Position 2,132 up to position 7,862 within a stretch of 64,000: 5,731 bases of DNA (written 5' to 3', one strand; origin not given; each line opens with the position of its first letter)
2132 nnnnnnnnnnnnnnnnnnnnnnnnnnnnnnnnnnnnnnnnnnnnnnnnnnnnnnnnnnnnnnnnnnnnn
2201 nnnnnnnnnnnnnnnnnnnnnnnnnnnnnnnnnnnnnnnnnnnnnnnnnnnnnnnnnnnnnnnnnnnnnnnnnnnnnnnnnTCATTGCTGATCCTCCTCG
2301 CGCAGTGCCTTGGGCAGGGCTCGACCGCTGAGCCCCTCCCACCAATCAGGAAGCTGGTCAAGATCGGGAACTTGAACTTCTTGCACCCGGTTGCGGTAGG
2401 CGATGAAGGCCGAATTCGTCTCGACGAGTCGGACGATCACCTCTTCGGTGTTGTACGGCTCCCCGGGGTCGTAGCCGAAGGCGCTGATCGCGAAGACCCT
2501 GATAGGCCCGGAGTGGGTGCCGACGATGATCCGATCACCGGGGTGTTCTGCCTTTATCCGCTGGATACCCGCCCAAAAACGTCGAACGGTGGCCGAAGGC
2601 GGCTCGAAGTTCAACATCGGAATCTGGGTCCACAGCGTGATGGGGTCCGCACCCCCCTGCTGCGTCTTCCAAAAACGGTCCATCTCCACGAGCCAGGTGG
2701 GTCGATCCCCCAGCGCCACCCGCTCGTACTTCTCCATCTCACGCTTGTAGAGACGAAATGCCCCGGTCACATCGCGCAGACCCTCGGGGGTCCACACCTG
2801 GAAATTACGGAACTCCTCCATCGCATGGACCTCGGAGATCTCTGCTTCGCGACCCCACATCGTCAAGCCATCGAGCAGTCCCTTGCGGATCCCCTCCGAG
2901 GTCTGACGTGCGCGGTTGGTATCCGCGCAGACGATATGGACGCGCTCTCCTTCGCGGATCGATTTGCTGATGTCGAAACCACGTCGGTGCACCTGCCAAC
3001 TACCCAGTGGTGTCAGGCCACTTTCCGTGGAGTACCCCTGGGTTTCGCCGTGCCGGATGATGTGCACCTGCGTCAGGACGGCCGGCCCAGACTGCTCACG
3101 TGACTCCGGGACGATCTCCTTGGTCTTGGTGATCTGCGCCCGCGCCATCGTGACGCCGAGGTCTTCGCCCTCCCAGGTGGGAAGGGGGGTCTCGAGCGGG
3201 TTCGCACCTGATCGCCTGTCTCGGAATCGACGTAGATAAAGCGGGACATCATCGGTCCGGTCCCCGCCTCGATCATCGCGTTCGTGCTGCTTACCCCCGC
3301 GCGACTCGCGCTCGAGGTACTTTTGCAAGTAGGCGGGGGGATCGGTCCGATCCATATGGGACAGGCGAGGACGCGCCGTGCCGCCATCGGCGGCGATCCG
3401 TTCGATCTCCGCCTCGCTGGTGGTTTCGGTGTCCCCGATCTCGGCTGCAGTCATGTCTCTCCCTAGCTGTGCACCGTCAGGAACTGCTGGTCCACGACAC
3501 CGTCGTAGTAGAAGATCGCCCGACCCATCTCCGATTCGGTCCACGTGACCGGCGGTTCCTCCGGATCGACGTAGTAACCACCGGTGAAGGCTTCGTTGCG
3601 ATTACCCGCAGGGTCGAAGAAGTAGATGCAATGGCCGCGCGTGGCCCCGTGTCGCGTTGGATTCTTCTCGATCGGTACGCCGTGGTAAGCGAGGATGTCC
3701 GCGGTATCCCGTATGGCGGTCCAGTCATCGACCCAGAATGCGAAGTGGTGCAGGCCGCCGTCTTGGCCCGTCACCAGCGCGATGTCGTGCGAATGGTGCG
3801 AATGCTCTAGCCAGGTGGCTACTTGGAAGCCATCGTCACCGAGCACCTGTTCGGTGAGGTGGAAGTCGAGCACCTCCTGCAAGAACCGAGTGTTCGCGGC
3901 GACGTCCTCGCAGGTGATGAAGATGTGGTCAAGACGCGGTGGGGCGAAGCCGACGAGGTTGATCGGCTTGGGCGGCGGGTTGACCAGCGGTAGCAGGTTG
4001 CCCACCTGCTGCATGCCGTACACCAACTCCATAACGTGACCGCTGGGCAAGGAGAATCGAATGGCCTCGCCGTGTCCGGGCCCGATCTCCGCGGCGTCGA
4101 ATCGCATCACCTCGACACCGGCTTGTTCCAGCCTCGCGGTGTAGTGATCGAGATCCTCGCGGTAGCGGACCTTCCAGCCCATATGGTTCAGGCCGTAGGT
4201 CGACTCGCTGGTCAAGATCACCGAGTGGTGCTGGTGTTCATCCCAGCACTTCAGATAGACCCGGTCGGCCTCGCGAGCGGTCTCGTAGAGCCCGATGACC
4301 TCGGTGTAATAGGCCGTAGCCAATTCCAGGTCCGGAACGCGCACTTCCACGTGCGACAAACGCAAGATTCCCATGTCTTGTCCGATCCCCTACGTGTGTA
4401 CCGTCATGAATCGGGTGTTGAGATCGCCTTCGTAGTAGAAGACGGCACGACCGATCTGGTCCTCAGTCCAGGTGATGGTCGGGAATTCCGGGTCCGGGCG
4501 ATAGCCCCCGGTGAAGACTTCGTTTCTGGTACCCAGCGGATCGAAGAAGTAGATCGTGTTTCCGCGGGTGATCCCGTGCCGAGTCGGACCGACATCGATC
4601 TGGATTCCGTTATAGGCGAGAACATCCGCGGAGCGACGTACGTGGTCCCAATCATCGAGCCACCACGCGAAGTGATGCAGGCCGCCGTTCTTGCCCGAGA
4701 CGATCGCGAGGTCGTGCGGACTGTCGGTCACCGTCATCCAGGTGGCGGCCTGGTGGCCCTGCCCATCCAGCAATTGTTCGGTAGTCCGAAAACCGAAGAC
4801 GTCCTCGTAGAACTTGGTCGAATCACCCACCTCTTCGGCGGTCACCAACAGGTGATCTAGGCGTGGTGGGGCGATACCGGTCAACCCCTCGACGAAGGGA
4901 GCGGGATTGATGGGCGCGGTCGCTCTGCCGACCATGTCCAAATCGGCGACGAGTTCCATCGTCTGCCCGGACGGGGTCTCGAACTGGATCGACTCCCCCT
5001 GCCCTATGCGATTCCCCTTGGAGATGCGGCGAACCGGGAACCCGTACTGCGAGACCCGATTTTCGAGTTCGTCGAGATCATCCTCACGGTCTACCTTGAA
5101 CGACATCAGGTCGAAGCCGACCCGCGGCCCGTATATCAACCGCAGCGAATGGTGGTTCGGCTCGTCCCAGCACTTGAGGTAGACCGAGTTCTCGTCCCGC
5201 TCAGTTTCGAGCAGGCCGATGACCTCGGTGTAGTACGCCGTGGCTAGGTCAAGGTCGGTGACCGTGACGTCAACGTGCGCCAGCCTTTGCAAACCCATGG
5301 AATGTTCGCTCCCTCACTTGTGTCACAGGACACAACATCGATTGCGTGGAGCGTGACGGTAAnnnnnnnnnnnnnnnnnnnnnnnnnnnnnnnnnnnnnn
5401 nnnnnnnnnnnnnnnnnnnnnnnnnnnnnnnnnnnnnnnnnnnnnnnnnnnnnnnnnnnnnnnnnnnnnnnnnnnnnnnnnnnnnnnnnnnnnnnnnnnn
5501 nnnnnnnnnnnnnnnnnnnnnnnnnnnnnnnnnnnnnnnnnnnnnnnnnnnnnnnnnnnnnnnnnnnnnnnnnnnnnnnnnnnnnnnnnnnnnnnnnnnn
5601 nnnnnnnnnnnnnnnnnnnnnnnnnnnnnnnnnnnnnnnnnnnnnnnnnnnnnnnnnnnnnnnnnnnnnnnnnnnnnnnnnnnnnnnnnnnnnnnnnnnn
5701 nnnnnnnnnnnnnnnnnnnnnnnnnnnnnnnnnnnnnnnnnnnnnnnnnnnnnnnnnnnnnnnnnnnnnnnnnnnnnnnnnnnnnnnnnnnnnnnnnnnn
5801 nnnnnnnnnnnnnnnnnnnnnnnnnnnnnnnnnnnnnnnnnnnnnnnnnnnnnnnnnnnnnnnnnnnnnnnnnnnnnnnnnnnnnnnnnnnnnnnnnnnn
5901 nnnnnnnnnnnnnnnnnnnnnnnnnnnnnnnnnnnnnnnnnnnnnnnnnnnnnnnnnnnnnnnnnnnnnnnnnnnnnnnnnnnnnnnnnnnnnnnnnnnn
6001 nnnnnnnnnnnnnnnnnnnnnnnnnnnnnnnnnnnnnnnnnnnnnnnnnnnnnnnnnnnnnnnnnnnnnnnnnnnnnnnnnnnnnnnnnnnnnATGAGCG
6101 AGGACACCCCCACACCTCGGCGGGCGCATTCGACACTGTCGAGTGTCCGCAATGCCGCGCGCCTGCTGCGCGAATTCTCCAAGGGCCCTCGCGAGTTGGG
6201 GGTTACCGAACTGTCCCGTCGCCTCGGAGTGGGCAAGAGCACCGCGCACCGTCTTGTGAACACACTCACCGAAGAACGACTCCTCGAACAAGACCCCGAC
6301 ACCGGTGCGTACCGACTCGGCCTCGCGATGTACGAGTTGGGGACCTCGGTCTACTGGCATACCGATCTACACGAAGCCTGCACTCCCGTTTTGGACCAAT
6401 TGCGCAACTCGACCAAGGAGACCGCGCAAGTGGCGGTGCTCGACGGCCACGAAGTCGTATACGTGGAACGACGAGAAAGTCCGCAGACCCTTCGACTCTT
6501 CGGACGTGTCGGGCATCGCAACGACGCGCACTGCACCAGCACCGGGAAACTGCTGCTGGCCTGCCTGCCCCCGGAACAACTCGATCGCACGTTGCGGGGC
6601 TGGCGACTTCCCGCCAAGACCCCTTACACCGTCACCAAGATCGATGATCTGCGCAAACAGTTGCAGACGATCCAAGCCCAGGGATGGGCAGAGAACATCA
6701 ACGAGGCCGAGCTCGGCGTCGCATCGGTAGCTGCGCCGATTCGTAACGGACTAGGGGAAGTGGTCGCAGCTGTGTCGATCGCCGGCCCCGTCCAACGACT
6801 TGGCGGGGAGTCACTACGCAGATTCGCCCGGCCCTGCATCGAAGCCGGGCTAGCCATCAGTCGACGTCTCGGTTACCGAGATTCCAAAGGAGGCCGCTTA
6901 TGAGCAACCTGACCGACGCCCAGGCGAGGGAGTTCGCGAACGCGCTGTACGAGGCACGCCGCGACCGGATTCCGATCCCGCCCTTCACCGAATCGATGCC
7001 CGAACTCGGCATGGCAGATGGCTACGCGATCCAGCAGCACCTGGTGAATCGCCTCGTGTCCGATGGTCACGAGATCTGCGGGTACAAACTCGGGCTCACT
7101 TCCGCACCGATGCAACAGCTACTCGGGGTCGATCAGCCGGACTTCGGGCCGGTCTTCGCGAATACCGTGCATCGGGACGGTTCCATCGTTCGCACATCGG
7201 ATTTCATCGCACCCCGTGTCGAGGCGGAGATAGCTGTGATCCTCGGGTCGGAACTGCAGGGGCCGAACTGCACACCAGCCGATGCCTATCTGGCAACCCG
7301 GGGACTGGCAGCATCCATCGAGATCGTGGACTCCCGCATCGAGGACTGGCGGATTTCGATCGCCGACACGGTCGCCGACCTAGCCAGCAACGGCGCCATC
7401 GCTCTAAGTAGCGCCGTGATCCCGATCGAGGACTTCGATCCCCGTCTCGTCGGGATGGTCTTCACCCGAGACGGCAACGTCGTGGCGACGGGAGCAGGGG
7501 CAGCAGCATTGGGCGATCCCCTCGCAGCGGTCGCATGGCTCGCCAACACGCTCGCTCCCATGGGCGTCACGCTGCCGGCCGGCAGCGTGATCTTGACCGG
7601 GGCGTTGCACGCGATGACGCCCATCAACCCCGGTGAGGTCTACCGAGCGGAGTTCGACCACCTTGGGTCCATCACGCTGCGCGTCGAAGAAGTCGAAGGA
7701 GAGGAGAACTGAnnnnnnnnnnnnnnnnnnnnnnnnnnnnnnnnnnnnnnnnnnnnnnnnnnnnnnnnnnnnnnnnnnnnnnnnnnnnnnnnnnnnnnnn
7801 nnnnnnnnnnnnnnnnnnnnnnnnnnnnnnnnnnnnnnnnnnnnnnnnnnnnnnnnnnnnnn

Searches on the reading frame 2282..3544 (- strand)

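Call 8: search_protein_families(library=pfam, proteins=[window:2282-3544:-])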
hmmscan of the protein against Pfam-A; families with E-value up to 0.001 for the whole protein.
window:2282-3544:- (420 aa): 1 family
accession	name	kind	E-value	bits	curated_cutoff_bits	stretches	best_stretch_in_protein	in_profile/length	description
PF00300.27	His_Phos_1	-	8.9e-12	45.5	21.7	1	311-365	114-168/194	Histidine phosphatase superfamily (branch 1)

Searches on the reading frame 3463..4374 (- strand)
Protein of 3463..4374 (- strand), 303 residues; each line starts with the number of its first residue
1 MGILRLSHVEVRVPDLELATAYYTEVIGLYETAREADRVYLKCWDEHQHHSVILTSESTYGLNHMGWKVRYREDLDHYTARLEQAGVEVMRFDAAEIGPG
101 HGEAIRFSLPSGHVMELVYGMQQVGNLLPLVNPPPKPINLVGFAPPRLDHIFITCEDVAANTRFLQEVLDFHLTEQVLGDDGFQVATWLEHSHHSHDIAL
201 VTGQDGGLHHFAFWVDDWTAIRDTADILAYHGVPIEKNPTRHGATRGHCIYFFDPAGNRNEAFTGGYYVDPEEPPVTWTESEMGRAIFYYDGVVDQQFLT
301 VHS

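Call 8: search_protein_families(library=pfam, proteins=[window:3463-4374:-])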
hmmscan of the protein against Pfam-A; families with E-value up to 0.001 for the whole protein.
window:3463-4374:- (303 aa): 4 families
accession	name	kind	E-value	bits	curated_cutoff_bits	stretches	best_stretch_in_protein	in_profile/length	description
PF00903.31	Glyoxalase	-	2.1e-27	96.3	20.6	2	147-261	1-120/121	Glyoxalase/Bleomycin resistance protein/Dioxygenase superfamily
PF22247.2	Diox-like_N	-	7.4e-17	61.7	27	1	62-117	1-55/60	Catechol 2,3-dioxygenase-like N-terminal domain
PF13669.12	Glyoxalase_4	-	1.7e-10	41.6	27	0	8-91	2-95/109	Glyoxalase/Bleomycin resistance protein/Dioxygenase superfamily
PF18029.7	Glyoxalase_6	-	0.0004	21.4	23.6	0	151-259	2-102/106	Glyoxalase-like domain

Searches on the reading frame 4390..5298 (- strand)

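Call 8: search_protein_families(library=pfam, proteins=[window:4390-5298:-])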
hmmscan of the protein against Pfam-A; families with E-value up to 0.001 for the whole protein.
window:4390-5298:- (302 aa): 4 families
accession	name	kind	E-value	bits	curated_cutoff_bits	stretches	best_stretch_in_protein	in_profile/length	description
PF00903.31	Glyoxalase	-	3.8e-26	92.3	20.6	2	146-261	1-121/121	Glyoxalase/Bleomycin resistance protein/Dioxygenase superfamily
PF22247.2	Diox-like_N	-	2.2e-19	69.8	27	1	63-119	2-58/60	Catechol 2,3-dioxygenase-like N-terminal domain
PF13669.12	Glyoxalase_4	-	4.3e-06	27.4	27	0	149-224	2-86/109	Glyoxalase/Bleomycin resistance protein/Dioxygenase superfamily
PF22677.2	Ble-like_N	-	2e-05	24.7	24.5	0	157-173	12-28/41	Bleomycin resistance protein-like N-terminal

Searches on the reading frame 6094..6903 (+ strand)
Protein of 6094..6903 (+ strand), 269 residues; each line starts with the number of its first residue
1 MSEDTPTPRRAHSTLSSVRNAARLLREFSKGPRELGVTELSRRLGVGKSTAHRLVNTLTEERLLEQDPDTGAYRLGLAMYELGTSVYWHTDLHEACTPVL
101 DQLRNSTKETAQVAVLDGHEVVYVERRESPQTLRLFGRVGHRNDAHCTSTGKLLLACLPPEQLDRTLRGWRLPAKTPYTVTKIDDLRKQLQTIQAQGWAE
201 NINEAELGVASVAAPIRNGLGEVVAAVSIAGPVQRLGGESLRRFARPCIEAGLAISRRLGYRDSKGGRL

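Call 8: search_protein_families(library=pfam, proteins=[window:6094-6903:+])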
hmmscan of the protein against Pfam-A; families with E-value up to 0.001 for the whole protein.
window:6094-6903:+ (269 aa): 4 families
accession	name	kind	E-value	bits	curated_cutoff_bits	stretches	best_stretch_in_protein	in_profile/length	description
PF01614.24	IclR_C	-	1.2e-44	152.3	24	1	89-257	6-174/174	Bacterial transcriptional regulator IclR C-terminal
PF09339.16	HTH_IclR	-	9.6e-17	60.9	22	1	17-68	1-52/52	IclR helix-turn-helix domain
PF12802.13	MarR_2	-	3.9e-07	30.6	27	1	20-68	6-56/61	MarR family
PF25213.1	HVO_A0261_N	-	4.5e-06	26.9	35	1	13-75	5-63/86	HVO_A0261 N-terminal domain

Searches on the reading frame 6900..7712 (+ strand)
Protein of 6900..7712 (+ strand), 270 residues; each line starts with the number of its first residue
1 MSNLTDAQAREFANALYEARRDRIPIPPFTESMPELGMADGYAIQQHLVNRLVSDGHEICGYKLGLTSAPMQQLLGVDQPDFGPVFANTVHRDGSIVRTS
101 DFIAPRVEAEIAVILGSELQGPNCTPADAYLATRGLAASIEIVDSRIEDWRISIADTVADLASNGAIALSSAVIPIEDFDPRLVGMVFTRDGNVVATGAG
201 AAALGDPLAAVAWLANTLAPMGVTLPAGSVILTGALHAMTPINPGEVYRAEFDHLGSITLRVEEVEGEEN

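Call 8: search_protein_families(library=pfam, proteins=[window:6900-7712:+])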
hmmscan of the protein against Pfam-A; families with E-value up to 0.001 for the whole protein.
window:6900-7712:+ (270 aa): 1 family
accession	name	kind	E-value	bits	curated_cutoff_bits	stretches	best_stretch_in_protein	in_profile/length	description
PF01557.24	FAA_hydrolase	-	3.3e-15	56.8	23.9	1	87-262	39-213/214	Fumarylacetoacetate (FAA) hydrolase C-terminal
